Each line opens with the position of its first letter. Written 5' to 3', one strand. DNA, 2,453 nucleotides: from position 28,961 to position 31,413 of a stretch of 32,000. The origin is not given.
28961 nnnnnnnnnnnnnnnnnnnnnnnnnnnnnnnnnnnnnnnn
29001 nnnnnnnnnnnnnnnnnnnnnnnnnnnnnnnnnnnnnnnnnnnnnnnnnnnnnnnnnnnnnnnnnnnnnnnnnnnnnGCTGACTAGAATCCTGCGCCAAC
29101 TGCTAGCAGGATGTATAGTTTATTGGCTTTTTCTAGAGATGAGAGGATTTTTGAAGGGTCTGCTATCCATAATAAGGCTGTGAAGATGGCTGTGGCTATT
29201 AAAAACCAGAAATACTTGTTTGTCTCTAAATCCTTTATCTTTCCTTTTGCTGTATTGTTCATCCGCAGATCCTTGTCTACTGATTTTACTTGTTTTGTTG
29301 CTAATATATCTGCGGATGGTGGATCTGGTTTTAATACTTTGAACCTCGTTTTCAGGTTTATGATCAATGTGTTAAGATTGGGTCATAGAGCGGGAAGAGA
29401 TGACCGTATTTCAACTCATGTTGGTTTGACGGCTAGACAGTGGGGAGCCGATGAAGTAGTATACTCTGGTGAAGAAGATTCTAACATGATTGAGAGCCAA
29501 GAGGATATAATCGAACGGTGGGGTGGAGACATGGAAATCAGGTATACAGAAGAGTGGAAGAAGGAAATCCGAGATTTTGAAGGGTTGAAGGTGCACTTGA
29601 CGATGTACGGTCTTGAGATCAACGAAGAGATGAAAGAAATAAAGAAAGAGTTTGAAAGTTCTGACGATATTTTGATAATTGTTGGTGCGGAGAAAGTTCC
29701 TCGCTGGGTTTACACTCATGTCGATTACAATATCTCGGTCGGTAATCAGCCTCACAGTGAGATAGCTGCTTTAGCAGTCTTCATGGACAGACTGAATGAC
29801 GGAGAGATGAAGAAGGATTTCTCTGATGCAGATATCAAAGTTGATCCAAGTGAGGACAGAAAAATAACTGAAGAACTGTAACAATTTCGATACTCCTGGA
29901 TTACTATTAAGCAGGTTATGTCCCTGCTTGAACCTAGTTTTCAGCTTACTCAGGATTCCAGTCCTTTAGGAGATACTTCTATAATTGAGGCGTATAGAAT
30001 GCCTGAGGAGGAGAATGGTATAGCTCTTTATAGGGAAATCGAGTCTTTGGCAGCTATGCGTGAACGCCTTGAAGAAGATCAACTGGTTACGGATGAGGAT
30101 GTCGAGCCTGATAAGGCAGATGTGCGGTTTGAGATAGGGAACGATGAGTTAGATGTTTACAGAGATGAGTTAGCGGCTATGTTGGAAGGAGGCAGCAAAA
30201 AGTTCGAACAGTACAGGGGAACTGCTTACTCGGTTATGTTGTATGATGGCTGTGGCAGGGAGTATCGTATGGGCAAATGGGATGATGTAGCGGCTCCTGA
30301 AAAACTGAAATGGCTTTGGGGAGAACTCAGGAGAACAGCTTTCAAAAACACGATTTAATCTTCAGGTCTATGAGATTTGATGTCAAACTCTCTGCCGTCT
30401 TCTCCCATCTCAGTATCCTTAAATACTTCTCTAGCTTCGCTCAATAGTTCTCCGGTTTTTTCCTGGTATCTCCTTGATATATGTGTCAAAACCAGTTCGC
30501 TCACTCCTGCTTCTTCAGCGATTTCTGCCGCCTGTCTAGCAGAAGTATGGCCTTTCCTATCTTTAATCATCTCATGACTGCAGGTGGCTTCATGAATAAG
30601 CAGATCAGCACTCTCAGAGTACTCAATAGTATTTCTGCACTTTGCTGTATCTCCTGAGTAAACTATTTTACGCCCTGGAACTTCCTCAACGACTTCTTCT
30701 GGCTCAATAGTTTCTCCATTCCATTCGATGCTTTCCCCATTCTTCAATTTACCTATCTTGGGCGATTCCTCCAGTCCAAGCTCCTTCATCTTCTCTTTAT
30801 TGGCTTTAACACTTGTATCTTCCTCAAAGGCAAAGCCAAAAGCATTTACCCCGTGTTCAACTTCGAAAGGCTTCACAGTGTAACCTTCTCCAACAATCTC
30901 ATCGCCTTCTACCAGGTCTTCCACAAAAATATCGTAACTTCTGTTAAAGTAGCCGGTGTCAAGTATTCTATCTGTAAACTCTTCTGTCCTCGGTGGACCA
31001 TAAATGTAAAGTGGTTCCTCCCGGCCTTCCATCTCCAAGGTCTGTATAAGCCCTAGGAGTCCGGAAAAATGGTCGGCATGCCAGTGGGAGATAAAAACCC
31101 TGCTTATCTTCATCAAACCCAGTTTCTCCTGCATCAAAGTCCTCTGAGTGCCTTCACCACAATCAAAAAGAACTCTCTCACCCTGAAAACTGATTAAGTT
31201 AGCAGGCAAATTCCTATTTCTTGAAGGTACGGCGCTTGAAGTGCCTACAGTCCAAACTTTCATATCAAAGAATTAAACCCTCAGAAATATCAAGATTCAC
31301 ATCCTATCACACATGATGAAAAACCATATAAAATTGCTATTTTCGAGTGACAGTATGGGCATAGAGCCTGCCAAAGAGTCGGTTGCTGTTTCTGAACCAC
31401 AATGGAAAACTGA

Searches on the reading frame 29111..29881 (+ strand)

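Call 84: search_protein_families(library=pfam, proteins=[window:29111-29881:+], max_evalue=0.01)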
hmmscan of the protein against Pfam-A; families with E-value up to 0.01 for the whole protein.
window:29111-29881:+ (256 aa): 1 family
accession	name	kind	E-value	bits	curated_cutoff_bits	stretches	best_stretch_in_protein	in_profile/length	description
PF01994.21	Trm56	-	4.9e-43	146.3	25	1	137-252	1-117/119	tRNA ribose 2'-O-methyltransferase, aTrm56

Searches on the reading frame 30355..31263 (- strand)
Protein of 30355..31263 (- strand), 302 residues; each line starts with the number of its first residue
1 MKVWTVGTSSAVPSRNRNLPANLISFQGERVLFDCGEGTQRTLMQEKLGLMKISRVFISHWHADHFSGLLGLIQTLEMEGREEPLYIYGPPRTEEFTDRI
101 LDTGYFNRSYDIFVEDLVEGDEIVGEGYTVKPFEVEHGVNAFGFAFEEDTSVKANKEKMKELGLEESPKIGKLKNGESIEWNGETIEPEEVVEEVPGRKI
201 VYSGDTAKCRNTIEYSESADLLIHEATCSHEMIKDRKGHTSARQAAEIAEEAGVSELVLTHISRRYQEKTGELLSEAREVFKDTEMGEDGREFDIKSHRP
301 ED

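Call 84: search_protein_families(library=pfam, proteins=[window:30355-31263:-], max_evalue=0.01)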
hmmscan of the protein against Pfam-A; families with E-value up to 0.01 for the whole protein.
window:30355-31263:- (302 aa): 4 families
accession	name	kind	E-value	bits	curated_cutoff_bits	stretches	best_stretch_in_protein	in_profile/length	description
PF12706.13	Lactamase_B_2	-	2.8e-21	76.5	27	2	195-262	132-200/200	Beta-lactamase superfamily domain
PF00753.33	Lactamase_B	-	7e-14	52.7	22.7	1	24-126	11-120/196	Metallo-beta-lactamase superfamily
PF13691.12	Lactamase_B_4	-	1.1e-08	35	27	1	21-63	14-58/63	tRNase Z endonuclease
PF23023.1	Anti-Pycsar_Apyc1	-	0.00015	21.7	50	1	3-70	5-71/250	Anti-Pycsar protein Apyc1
